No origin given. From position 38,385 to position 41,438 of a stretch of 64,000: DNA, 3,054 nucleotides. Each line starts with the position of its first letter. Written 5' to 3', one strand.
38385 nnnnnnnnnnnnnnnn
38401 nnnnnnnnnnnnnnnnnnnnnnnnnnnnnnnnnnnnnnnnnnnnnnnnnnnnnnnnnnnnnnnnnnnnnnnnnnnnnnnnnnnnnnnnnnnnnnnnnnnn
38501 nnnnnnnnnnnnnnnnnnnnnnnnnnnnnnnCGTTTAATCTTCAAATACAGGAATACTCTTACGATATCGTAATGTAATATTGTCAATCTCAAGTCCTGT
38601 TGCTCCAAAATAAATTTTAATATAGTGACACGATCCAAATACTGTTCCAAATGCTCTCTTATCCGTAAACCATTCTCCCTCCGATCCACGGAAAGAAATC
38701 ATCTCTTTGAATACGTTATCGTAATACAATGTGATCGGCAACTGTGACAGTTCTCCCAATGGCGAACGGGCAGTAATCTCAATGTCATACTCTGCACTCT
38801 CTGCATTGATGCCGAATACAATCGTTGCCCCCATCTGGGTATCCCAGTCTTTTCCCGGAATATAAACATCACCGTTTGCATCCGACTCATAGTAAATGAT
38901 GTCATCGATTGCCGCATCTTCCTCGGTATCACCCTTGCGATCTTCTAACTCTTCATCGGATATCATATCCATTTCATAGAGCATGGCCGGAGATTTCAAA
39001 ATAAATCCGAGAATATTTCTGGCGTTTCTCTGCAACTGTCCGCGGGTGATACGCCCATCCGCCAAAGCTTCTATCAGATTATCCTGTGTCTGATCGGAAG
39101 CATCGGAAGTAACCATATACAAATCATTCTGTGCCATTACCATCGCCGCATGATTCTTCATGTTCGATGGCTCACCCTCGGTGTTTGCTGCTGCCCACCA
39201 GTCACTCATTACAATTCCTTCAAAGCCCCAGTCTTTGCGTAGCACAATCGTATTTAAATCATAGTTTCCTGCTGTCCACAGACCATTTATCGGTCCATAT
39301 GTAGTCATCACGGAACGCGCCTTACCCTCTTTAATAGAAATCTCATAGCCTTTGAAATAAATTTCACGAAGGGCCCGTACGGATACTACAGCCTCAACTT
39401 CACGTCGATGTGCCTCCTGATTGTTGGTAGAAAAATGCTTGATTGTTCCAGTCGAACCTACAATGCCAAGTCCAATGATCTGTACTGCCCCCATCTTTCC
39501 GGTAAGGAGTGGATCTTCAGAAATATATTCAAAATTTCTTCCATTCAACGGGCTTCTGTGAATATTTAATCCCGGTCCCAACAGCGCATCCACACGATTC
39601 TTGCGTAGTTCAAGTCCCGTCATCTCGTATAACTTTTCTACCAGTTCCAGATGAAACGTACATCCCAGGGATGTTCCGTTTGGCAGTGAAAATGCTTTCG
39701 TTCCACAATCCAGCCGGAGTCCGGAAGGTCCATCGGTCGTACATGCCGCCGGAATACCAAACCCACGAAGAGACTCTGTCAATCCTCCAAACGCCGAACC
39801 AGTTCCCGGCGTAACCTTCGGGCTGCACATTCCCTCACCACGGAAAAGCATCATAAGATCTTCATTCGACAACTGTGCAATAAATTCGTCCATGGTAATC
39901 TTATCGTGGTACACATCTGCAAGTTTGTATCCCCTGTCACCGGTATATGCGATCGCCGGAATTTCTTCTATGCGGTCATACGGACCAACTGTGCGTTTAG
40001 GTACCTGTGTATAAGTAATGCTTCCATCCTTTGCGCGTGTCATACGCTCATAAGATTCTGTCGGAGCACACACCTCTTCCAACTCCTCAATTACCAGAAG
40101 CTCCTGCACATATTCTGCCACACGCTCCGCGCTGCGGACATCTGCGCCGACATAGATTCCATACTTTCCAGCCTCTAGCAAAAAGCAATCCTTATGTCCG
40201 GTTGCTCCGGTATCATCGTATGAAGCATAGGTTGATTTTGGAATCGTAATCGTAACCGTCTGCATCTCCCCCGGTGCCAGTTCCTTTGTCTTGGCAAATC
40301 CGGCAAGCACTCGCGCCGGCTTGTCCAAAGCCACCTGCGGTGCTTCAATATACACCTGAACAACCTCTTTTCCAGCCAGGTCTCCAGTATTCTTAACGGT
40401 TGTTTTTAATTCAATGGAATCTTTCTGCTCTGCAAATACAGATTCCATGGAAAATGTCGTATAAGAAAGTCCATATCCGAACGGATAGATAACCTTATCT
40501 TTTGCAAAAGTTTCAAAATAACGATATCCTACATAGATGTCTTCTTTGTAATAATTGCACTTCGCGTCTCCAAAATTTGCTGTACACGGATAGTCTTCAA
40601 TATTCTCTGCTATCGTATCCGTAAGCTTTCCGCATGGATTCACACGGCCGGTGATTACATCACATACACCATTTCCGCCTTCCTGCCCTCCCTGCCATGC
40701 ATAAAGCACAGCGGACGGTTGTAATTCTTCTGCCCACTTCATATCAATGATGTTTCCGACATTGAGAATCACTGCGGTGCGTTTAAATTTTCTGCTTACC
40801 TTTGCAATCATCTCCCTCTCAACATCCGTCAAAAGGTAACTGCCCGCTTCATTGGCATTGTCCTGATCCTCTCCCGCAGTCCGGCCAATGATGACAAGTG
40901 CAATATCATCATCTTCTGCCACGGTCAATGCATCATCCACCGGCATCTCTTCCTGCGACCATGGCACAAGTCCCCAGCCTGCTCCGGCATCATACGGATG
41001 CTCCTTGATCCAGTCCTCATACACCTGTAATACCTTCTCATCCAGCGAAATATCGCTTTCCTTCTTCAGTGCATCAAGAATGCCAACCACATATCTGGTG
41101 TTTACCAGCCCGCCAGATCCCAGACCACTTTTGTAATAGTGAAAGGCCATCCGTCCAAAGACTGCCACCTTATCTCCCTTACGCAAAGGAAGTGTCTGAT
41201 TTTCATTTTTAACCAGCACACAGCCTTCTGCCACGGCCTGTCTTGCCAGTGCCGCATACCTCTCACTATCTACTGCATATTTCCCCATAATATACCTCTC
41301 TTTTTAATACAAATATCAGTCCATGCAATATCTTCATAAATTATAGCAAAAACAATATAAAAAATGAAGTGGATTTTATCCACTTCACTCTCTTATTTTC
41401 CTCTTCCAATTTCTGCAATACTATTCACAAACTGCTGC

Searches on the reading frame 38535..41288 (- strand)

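Call 72: search_protein_families(library=pfam, proteins=[window:38535-41288:-], max_evalue=0.00001)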
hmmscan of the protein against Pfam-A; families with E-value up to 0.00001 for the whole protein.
window:38535-41288:- (917 aa): 3 families
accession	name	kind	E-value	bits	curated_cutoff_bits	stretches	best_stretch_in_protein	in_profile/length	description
PF01915.27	Glyco_hydro_3_C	-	3.1e-45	155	31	1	24-276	2-200/200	Glycosyl hydrolase family 3 C-terminal domain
PF00933.27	Glyco_hydro_3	-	3.3e-27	96.2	27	1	510-760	61-314/316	Glycosyl hydrolase family 3 N terminal domain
PF14310.12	Fn3-like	-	5.2e-17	62.2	25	1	308-383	1-70/71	Fibronectin type III-like domain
